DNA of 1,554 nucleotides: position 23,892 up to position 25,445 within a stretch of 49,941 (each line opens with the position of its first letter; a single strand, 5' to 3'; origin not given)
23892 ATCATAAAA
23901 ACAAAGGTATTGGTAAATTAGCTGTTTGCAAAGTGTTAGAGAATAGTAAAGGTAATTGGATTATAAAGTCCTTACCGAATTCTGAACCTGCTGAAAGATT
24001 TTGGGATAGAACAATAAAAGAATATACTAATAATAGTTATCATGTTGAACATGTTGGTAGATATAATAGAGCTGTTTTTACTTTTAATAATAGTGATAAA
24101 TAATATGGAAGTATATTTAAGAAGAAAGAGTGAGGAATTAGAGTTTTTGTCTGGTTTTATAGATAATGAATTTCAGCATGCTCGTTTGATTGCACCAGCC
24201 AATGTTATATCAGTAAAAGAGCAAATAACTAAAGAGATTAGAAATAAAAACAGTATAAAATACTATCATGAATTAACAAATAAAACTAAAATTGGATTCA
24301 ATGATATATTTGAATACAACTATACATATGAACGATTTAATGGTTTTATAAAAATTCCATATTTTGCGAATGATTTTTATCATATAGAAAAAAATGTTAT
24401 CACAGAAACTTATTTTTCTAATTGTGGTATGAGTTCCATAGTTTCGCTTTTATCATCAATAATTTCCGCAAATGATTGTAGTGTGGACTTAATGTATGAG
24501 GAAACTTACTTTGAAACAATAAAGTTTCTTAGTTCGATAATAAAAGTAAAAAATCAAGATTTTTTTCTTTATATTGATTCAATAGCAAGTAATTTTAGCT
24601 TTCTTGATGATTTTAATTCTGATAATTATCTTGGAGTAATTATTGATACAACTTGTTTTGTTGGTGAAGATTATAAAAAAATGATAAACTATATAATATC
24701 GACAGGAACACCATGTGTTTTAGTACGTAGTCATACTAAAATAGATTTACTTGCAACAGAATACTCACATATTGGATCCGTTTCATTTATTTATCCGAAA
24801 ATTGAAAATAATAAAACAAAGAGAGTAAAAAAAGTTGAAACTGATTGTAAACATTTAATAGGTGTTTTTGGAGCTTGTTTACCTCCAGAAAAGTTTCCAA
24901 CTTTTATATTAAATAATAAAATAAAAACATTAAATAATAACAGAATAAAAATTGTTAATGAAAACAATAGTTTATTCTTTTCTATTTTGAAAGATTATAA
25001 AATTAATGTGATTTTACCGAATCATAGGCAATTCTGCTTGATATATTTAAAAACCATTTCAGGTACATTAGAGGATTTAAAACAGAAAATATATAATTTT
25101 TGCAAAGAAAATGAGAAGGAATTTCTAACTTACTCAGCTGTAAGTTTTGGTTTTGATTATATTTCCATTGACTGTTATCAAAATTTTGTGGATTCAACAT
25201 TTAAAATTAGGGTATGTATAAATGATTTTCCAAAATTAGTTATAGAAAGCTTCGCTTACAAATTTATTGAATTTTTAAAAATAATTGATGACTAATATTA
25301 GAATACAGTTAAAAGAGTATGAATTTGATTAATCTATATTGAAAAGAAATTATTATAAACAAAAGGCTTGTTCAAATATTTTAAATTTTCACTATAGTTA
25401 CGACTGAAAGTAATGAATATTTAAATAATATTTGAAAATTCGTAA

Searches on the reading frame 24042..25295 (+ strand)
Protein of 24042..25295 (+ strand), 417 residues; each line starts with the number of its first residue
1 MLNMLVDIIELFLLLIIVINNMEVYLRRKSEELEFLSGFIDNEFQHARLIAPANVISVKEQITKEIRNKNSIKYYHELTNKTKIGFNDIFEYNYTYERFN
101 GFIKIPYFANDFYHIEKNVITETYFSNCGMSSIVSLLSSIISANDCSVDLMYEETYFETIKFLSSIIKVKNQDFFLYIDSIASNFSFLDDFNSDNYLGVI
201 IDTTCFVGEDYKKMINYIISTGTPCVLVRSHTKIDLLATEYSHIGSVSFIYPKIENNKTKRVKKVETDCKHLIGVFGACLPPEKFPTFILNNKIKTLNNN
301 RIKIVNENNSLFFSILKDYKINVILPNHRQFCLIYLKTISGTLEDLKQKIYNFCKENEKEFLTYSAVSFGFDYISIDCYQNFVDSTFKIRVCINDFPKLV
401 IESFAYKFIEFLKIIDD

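Call 6: search_protein_families(library=pfam, proteins=[window:24042-25295:+], max_evalue=0.01)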
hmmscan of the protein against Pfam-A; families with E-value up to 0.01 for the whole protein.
window:24042-25295:+ (417 aa): 0 families

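Call 7: search_protein_families(library=ncbifam, proteins=[window:24042-25295:+], max_evalue=0.01)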
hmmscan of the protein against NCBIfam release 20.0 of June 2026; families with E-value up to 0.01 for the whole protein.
window:24042-25295:+ (417 aa): 0 families

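Call 51: search_protein_families(library=pfam, proteins=[window:24042-25295:+], max_evalue=10)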
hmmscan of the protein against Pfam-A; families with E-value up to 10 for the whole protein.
window:24042-25295:+ (417 aa): 1 family
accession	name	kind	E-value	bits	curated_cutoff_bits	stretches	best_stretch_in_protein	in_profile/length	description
PF18827.6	LPD14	-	0.068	13.6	27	1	57-131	42-115/136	Large polyvalent protein-associated domain 14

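Call 71: search_solved_structures(query=A6, max_evalue=10, show_alignments=2)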
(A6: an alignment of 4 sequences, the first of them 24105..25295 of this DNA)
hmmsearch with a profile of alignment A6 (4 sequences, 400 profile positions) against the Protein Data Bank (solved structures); distinct sequences matched with E-value up to 10: 3.
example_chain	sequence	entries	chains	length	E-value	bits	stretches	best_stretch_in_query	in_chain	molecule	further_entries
6qld_Q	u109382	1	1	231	0.022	17.4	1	18-94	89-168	Inner kinetochore subunit OKP1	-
6qle_Q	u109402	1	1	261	0.025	17.1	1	18-94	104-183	Inner kinetochore subunit OKP1,Inner kinetochore subunit OKP1,Inner kinetochore subunit OK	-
10dq_Q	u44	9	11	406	0.064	15.8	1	18-89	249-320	Inner kinetochore subunit OKP1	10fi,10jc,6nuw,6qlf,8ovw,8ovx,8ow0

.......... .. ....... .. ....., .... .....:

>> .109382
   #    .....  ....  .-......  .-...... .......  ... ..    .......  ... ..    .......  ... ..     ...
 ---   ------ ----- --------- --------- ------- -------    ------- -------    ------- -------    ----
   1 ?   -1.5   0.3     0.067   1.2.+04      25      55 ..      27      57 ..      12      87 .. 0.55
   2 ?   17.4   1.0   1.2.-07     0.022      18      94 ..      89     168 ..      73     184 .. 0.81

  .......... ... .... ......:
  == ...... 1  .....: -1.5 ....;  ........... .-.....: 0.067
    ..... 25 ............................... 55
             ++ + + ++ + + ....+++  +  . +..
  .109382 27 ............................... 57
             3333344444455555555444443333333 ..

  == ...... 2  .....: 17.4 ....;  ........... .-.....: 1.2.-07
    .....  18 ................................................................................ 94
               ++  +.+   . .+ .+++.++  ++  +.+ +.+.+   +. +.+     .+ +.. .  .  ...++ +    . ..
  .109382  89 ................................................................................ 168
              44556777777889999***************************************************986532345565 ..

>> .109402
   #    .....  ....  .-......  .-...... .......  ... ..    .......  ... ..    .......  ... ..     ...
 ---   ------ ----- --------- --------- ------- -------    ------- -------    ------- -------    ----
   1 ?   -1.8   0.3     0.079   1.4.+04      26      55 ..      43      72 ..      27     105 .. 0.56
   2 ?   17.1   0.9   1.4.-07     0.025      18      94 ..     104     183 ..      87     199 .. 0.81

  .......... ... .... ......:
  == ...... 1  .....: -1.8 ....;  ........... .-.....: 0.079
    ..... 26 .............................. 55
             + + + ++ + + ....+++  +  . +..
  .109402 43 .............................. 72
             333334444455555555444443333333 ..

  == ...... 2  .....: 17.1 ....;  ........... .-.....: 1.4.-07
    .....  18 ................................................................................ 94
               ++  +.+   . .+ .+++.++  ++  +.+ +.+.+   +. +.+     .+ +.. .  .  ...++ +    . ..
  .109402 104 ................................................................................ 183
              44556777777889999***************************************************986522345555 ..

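Call 82: search_protein_families(library=padloc, proteins=[window:24105-25295:+], max_evalue=0.001)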
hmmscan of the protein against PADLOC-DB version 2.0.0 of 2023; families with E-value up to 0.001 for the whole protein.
window:24105-25295:+ (396 aa): 0 families
